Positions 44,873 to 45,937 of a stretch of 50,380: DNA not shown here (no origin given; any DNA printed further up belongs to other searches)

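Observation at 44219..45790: Overlapping HD-hydrolase / sigma-4 HTH / minimal nucleotidyltransferase three-gene cassette inside a defense-like islet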

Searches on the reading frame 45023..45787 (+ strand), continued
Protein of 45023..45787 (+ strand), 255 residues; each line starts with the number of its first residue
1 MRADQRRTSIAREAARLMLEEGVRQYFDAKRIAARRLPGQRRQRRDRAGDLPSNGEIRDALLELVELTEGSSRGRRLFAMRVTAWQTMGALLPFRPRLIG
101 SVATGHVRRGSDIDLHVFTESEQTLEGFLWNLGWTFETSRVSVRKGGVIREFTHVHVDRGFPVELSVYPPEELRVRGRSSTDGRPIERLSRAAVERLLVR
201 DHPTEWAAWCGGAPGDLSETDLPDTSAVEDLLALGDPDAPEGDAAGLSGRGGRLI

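Call 55: find_encoding_contigs(protein=P0495, flank=6000, max_places=2)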
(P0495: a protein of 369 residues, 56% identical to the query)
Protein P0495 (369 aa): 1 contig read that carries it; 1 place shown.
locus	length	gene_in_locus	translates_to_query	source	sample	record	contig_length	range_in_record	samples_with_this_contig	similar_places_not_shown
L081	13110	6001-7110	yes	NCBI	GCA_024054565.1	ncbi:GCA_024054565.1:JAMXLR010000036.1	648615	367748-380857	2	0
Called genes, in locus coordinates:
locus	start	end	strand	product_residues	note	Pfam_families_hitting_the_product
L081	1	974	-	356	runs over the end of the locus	PF07963:N_methyl (weak), PF07596:SBP_bac_10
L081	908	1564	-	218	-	PF13560:HTH_31 (weak), PF01381:HTH_3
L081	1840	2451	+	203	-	PF01914:MarC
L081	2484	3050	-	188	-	-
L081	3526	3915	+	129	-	PF02675:AdoMet_dc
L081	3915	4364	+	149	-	-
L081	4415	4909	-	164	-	PF13302:Acetyltransf_3, PF00583:Acetyltransf_1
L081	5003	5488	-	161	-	-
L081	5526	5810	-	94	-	-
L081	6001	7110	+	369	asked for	PF01966:HD (weak)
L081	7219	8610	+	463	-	PF00884:Sulfatase, PF01663:Phosphodiest, PF01676:Metalloenzyme (faint), PF16347:SGSH_C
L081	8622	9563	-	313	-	PF00056:Ldh_1_N, PF02866:Ldh_1_C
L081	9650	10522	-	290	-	PF00596:Aldolase_II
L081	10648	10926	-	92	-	PF03319:EutN_CcmL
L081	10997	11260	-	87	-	-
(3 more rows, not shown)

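Call 56: find_encoding_contigs(protein=P0446, flank=6000, max_places=2)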
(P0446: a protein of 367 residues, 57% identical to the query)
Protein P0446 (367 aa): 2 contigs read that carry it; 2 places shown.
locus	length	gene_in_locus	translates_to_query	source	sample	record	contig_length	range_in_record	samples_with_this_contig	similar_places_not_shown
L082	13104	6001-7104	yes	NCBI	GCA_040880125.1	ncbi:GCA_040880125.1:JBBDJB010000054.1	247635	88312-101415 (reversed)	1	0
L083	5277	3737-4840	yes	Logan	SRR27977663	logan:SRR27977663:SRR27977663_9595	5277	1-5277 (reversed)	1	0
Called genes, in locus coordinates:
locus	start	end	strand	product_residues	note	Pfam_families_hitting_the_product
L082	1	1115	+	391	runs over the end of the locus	PF00144:Beta-lactamase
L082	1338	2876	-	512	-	PF13541:ChlI, PF00493:MCM (faint), PF01078:Mg_chelatase, PF07728:AAA_5 (weak), PF13335:Mg_chelatase_C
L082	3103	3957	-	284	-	-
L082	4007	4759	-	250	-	PF04555:XhoI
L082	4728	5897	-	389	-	PF01555:N6_N4_Mtase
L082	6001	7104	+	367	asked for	PF01966:HD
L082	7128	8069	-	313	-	PF00056:Ldh_1_N, PF02866:Ldh_1_C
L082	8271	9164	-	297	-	PF00596:Aldolase_II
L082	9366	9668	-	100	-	PF03319:EutN_CcmL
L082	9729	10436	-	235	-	-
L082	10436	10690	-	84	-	PF03319:EutN_CcmL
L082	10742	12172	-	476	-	PF00171:Aldedh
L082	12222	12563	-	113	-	PF03319:EutN_CcmL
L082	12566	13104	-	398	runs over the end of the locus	PF00871:Acetate_kinase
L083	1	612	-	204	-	?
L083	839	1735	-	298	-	-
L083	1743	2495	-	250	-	PF04555:XhoI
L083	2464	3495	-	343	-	PF01555:N6_N4_Mtase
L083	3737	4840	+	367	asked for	PF01966:HD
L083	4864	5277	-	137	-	?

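Call 57: find_encoding_contigs(protein=P0438, flank=6000, max_places=2)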
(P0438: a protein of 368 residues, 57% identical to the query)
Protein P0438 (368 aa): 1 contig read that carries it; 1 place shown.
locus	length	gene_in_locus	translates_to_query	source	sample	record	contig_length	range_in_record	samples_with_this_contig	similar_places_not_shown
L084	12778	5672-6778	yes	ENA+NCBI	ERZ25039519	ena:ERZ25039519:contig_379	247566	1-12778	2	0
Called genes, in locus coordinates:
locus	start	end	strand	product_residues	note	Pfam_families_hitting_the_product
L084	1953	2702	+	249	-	-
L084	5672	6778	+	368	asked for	PF01966:HD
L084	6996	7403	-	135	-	-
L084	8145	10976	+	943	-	-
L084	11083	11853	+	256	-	-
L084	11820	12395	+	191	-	-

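Call 61: search_protein_families(library=pfam, proteins=[P0275, P0278, P0293, P0272, P0317], max_evalue=5)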
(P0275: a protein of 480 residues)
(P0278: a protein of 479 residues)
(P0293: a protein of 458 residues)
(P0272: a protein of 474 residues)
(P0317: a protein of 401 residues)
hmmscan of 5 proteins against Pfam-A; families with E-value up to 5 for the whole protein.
P0275 (480 aa): 7 families
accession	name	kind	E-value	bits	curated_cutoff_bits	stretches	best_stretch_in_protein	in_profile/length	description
PF01966.28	HD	-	2.8e-07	31.3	22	1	249-387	2-112/116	HD domain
PF14091.12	DUF4269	-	0.00061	20.6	28.9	1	87-168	6-85/151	Domain of unknown function (DUF4269)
PF22600.2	MTPAP-like_central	-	0.00082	19.9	27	1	69-126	13-70/139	Poly(A) RNA polymerase, mitochondrial-like, central palm domain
PF14907.12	NTP_transf_5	-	0.0053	16.8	31.2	1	109-174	91-148/249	Uncharacterised nucleotidyltransferase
PF01909.29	NTP_transf_2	-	0.042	14.7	21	1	100-126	19-45/93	Nucleotidyltransferase domain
PF18765.7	Polbeta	-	0.052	14.1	26.9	1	100-127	18-45/93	Polymerase beta, Nucleotidyltransferase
PF10706.15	Aminoglyc_resit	-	0.18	12.4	21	1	109-146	32-74/149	Aminoglycoside-2''-adenylyltransferase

P0278 (479 aa): 6 families
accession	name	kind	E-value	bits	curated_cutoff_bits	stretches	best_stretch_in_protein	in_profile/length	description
PF01966.28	HD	-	7e-10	39.7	22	1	276-388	10-111/116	HD domain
PF08668.18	HDOD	-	0.0021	18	22.9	1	276-316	104-144/196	HDOD domain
PF14091.12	DUF4269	-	0.0035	18.1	28.9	1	78-146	6-74/151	Domain of unknown function (DUF4269)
PF18765.7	Polbeta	-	0.014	16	26.9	1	91-135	18-59/93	Polymerase beta, Nucleotidyltransferase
PF01909.29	NTP_transf_2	-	0.13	13.1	21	1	90-133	18-63/93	Nucleotidyltransferase domain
PF22600.2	MTPAP-like_central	-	0.17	12.4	27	1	89-152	42-89/139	Poly(A) RNA polymerase, mitochondrial-like, central palm domain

P0293 (458 aa): 5 families
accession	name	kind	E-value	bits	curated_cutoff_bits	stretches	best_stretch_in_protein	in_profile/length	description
PF01966.28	HD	-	7.7e-09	36.3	22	1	231-344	1-93/116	HD domain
PF14091.12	DUF4269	-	0.013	16.3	28.9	1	73-119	6-52/151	Domain of unknown function (DUF4269)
PF18765.7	Polbeta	-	0.036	14.7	26.9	1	86-118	18-50/93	Polymerase beta, Nucleotidyltransferase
PF22600.2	MTPAP-like_central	-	0.067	13.7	27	1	69-111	27-68/139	Poly(A) RNA polymerase, mitochondrial-like, central palm domain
PF01909.29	NTP_transf_2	-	0.09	13.6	21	1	75-110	8-43/93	Nucleotidyltransferase domain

P0272 (474 aa): 3 families
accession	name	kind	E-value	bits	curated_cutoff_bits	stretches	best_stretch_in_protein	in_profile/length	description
PF18765.7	Polbeta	-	0.018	15.6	26.9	1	103-165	18-73/93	Polymerase beta, Nucleotidyltransferase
PF22600.2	MTPAP-like_central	-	0.07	13.7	27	1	80-130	21-70/139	Poly(A) RNA polymerase, mitochondrial-like, central palm domain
PF14091.12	DUF4269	-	0.081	13.6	28.9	1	90-150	6-66/151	Domain of unknown function (DUF4269)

P0317 (401 aa): 0 families

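Call 63: search_protein_families(library=ncbifam, proteins=[P0275, P0278, P0262, P0260], max_evalue=1)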
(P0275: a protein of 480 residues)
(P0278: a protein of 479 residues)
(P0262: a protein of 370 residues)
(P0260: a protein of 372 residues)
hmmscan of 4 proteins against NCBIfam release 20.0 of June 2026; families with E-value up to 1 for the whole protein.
P0275 (480 aa): 12 families
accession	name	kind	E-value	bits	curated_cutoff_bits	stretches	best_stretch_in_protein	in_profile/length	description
TIGR02692.1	tRNA_CCA_actino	equivalog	1.6e-14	53.4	438.8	1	221-389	232-382/466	CCA tRNA nucleotidyltransferase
TIGR01693.1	UTase_glnD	equivalog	6.4e-13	47.8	519.4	1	227-357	407-524/850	[protein-PII] uridylyltransferase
NF003467.0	PRK05092.1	equivalog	1.4e-10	39.6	959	1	241-353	496-594/940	[protein-PII] uridylyltransferase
NF002487.0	PRK01759.1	equivalog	1.1e-08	33.9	890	1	230-358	426-541/862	bifunctional uridylyltransferase/uridylyl-removing protein GlnD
NF002895.0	PRK03381.1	equivalog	1.4e-07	30.1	631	1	289-351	445-496/782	[protein-PII] uridylyltransferase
NF003448.0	PRK05007.1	equivalog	1.5e-07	29.7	1255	1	242-359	456-559/884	bifunctional uridylyltransferase/uridylyl-removing protein GlnD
NF001366.0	PRK00275.1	equivalog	1.8e-07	29.5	1299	1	237-390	449-594/895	[protein-PII] uridylyltransferase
NF002837.0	PRK03059.1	equivalog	3.4e-07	28.7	1010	1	242-384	436-566/857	[protein-PII] uridylyltransferase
TIGR00277.1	HDIG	domain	7.4e-05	22.5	27.6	1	287-328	27-67/84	HDIG domain-containing metalloprotein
NF003347.0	PRK04374.1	equivalog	0.00057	18.1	1567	1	245-388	447-581/869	[protein-PII] uridylyltransferase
NF001265.0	PRK00227.1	equivalog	0.0016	16.7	799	1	288-354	403-458/693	[protein-PII] uridylyltransferase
NF047752.1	MntA_antitoxin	equivalog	0.031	14.2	60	1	100-131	12-43/106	type VII toxin-antitoxin system MntA family adenylyltransferase antitoxin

P0278 (479 aa): 11 families
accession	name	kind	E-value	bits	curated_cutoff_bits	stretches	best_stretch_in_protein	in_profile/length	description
TIGR01693.1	UTase_glnD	equivalog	3.7e-11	42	519.4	1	233-355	409-520/850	[protein-PII] uridylyltransferase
TIGR02692.1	tRNA_CCA_actino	equivalog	1.5e-09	37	438.8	1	231-388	238-379/466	CCA tRNA nucleotidyltransferase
NF001366.0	PRK00275.1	equivalog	2.6e-08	32.3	1299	1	232-356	440-553/895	[protein-PII] uridylyltransferase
TIGR00277.1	HDIG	domain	3e-08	33.4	27.6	1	277-337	15-74/84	HDIG domain-containing metalloprotein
NF002895.0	PRK03381.1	equivalog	1.7e-07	29.7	631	1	291-363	444-503/782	[protein-PII] uridylyltransferase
NF003467.0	PRK05092.1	equivalog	4.3e-07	28.1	959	1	245-355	496-594/940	[protein-PII] uridylyltransferase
NF001265.0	PRK00227.1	equivalog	4.3e-06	25.2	799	1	290-359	402-461/693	[protein-PII] uridylyltransferase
TIGR01596.1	cas3_HD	equivalog_domain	5e-06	26.7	43.45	1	254-432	3-143/178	CRISPR-associated endonuclease Cas3''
NF003448.0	PRK05007.1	equivalog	0.0011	17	1255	1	229-353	438-551/884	bifunctional uridylyltransferase/uridylyl-removing protein GlnD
NF002837.0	PRK03059.1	equivalog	0.0021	16.2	1010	1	244-355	433-533/857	[protein-PII] uridylyltransferase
NF047752.1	MntA_antitoxin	equivalog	0.086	12.7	60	1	91-119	12-40/106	type VII toxin-antitoxin system MntA family adenylyltransferase antitoxin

P0262 (370 aa): 7 families
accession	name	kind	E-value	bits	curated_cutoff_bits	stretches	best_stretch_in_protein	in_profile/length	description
NF008137.0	PRK10885.1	equivalog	2.9e-07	29.6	451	1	216-286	200-276/409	multifunctional CCA addition/repair protein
TIGR00277.1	HDIG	domain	5e-06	26.3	27.6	1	242-315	6-69/84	HDIG domain-containing metalloprotein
NF045665.1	NTPtran_DVU1551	equivalog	0.006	15.6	315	1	262-309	248-293/359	DVU_1551 family NTP transferase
TIGR03319.1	RNase_Y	equivalog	0.01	14.4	454.35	1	241-285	330-381/514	ribonuclease Y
NF047752.1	MntA_antitoxin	equivalog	0.045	13.6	60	1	93-117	12-36/106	type VII toxin-antitoxin system MntA family adenylyltransferase antitoxin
TIGR02692.1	tRNA_CCA_actino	equivalog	0.054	12.1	438.8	1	235-274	253-294/466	CCA tRNA nucleotidyltransferase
TIGR03276.1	Phn-HD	hypoth_equivalog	0.061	12.8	214.6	1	244-306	29-101/179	phosphonate degradation HD-domain oxygenase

P0260 (372 aa): 8 families
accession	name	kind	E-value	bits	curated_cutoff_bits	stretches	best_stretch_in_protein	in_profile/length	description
TIGR03276.1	Phn-HD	hypoth_equivalog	4.1e-06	26.5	214.6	2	242-292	26-86/179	phosphonate degradation HD-domain oxygenase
TIGR00277.1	HDIG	domain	0.00029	20.7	27.6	1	251-282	18-49/84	HDIG domain-containing metalloprotein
NF049941.1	HyMthAminphonOxyTmpB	equivalog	0.0008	19.2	300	1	304-353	124-173/188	(R)-1-hydroxy-2-trimethylaminoethylphosphonate oxygenase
NF045665.1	NTPtran_DVU1551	equivalog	0.0036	16.4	315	1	256-308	240-291/359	DVU_1551 family NTP transferase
NF052439.1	HMPDioxPhnZ1GIM8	equivalog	0.0061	16.1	300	1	241-275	43-76/199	hydroxymethylphosphonate dioxygenase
TIGR03319.1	RNase_Y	equivalog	0.008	14.7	454.35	1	244-291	332-386/514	ribonuclease Y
NF047752.1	MntA_antitoxin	equivalog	0.012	15.5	60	1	95-119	12-36/106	type VII toxin-antitoxin system MntA family adenylyltransferase antitoxin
NF040665.1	relax_SAG1250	exception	0.085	11.3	575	1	277-310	96-129/606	SAG1250 family conjugative relaxase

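Call 68: find_encoding_contigs(protein=P0275, flank=6000, max_places=3)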
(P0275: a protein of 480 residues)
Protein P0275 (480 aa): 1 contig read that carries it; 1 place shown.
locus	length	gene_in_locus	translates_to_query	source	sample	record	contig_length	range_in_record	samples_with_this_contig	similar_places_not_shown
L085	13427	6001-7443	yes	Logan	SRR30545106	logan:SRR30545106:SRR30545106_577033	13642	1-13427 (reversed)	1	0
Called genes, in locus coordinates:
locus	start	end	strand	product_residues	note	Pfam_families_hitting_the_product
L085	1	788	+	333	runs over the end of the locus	?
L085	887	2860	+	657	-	-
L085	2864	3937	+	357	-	PF01590:GAF, PF13185:GAF_2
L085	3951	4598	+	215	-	-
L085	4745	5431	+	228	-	-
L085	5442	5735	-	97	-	-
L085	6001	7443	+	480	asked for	PF01966:HD (weak)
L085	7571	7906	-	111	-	-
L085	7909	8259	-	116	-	-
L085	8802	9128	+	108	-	PF07238:PilZ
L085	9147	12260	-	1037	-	PF08487:VIT, PF13519:VWA_2 (weak), PF13768:VWA_3, PF14559:TPR_19 (faint), PF13431:TPR_17 (faint)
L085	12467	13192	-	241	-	PF13489:Methyltransf_23, PF13847:Methyltransf_31, PF08241:Methyltransf_11, PF08242:Methyltransf_12, PF13649:Methyltransf_25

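Call 84: fold_search(model_id=the predicted structure, library=pdb)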
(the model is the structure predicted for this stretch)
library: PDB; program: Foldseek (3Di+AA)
matches with E <= 10: 852; with E <= 0.001: 0
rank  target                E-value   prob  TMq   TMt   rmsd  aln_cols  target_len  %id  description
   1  5jnb_D                3.4e-03  0.99  0.24  0.24   6.3       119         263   16  structure of GLD-2/RNP-8 complex (released 2016-06-22)
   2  3wfs_D                4.8e-03  1.00  0.24  0.15   4.3        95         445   15  tRNA processing enzyme complex 3 (released 2014-01-01)
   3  4e7x_C                6.3e-03  0.96  0.22  0.18   9.4       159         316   12  Structural Basis for the Activity of a Cytoplasmic RNA Terminal U-transferase (released 2012-07-04)
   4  6vhh_A                8.8e-03  0.95  0.19  0.03  13.3       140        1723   16  Human Teneurin-2 and human Latrophilin-3 binary complex (released 2020-06-03)
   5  4ud5_B                9.8e-03  0.99  0.25  0.19   7.4       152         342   14  Structural Plasticity of Cid1 Provides a Basis for its RNA Terminal Uridylyl Transferase Activity (released 2015-03-18)
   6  5w0b_A                1.1e-02  0.99  0.24  0.19   5.5       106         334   16  Structure of human TUT7 catalytic module (CM) (released 2017-06-28)
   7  5w0n_C                1.3e-02  0.99  0.25  0.19   5.7       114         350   17  Structure of human TUT7 catalytic module (CM) in complex with UMPNPP and U2 RNA (released 2017-06-28)
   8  4e80_D                1.4e-02  0.98  0.25  0.21   7.1       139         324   15  Structural Basis for the Activity of a Cytoplasmic RNA Terminal U-transferase (released 2012-07-04)
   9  6ywo_A                1.4e-02  0.96  0.23  0.18   7.4       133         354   20  CutA in complex with A3 RNA (released 2020-08-05)
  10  6lbk_A                1.4e-02  0.94  0.22  0.18   6.4       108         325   18  Structure of rat GLD-2 (Terminal nucleotidyltransferase 2, TENT2) (released 2020-07-22)
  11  9j8p_A                1.4e-02  0.82  0.25  0.13  17.8       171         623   15  Cryo-EM structure of human TUT1 complexed with U6 snRNA (released 2025-01-01)
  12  5w0n_B                1.4e-02  0.97  0.26  0.19   7.8       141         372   16  Structure of human TUT7 catalytic module (CM) in complex with UMPNPP and U2 RNA (released 2017-06-28)
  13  6lbj_B                1.4e-02  0.95  0.24  0.20   6.4       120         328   18  Structure of mouse GLD-2 (Terminal nucleotidyltransferase 2, TENT2) (released 2020-07-22)
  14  5w0m_B                1.6e-02  0.98  0.27  0.21   6.5       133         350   14  Structure of human TUT7 catalytic module (CM) in complex with U5 RNA (released 2017-06-28)
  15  6ywo_B                1.6e-02  0.94  0.23  0.18   7.4       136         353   20  CutA in complex with A3 RNA (released 2020-08-05)
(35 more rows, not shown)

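Call 85: find_encoding_contigs(protein=P0002, flank=8000, max_places=2)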
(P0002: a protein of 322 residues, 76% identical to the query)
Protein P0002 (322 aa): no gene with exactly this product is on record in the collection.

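Call 86: find_encoding_contigs(protein=P0001, flank=8000, max_places=2)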
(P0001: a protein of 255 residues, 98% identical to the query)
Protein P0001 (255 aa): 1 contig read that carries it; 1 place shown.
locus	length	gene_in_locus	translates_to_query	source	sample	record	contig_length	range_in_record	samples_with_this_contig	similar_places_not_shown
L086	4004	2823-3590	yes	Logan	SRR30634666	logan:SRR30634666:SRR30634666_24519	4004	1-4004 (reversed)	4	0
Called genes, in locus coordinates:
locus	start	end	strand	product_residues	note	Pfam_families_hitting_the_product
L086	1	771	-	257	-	?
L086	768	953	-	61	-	-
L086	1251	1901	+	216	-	PF00849:PseudoU_synth_2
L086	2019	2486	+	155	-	PF01966:HD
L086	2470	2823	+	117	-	PF07638:Sigma70_ECF (weak), PF08281:Sigma70_r4_2, PF04545:Sigma70_r4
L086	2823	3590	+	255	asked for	-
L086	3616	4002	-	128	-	?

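Call 90: search_protein_families(library=padloc, alignment_id=A4, max_evalue=0.00001)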
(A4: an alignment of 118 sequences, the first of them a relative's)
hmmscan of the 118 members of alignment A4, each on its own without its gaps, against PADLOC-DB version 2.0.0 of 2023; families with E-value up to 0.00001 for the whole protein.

A. member 1, L024:4345-5097:+ (251 aa): 0 families

B. families by the number of members that match (of 118 scanned): 117 families (the first 25 are shown)
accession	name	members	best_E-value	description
PDLC02621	DrmD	2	8.9e-281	DrmD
PDLC02572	DrmA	2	1.5e-164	DrmA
PDLC02632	DrmD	2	7.9e-126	DrmD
PDLC04061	PD-T4-6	2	3.3e-88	-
PDLC04042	PD-T4-6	2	7.1e-85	-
PDLC04060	PD-T4-6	2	1.9e-80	-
PDLC04053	PD-T4-6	2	2.6e-78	-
PDLC02624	DrmD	2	1.4e-77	DrmD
PDLC04138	mad6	2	1.8e-74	mads_6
PDLC04054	PD-T4-6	2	2.7e-73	-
PDLC04052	PD-T4-6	2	5.8e-72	-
PDLC04057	PD-T4-6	2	6.8e-72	-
PDLC04043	PD-T4-6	2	1.2e-68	-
PDLC04047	PD-T4-6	2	5.6e-67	-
PDLC04039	PD-T4-6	2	4.7e-66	-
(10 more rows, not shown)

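Call 91: search_protein_families(library=pfam, alignment_id=A4, max_evalue=0.00001)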
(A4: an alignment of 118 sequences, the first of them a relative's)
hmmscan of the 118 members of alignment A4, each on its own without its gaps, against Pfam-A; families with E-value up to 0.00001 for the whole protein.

A. member 1, L024:4345-5097:+ (251 aa): 4 families
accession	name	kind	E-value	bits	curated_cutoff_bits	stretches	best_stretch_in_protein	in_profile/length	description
PF13417.12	GST_N_3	-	7.7e-13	49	22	1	8-80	1-69/75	Glutathione S-transferase, N-terminal domain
PF13409.12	GST_N_2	-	8.5e-11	42.7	25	1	13-80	1-69/70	Glutathione S-transferase, N-terminal domain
PF13410.11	GST_C_2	-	8.1e-10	39.1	24.9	1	163-241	5-68/69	Glutathione S-transferase, C-terminal domain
PF00043.30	GST_C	-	1.9e-07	31.7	20.7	1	162-242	24-88/93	Glutathione S-transferase, C-terminal domain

B. families by the number of members that match (of 118 scanned): 159 families (the first 25 are shown)
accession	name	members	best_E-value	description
PF13417.12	GST_N_3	5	7.7e-13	Glutathione S-transferase, N-terminal domain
PF13409.12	GST_N_2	5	8.5e-11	Glutathione S-transferase, N-terminal domain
PF13410.11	GST_C_2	5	8.1e-10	Glutathione S-transferase, C-terminal domain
PF01406.26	tRNA-synt_1e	4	8.1e-100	tRNA synthetases class I (C) catalytic domain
PF09190.17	DALR_2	4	4.3e-11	DALR domain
PF09334.17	tRNA-synt_1g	4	2e-09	tRNA synthetases class I (M)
PF01921.24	tRNA-synt_1f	4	1.8e-08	tRNA synthetases class I (K)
PF07676.18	PD40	4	1.9e-07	WD40-like Beta Propeller Repeat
PF00133.28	tRNA-synt_1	4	2.1e-07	tRNA synthetases class I (I, L, M and V)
PF00067.27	p450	3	1e-69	Cytochrome P450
PF07617.17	DUF1579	3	1.6e-54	Protein of unknown function (DUF1579)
PF00043.30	GST_C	3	1.9e-07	Glutathione S-transferase, C-terminal domain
PF00171.27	Aldedh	2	2.4e-158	Aldehyde dehydrogenase family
PF04958.18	AstA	2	8.2e-92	Arginine N-succinyltransferase beta subunit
PF00291.31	PALP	2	4.3e-75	Pyridoxal-phosphate dependent enzyme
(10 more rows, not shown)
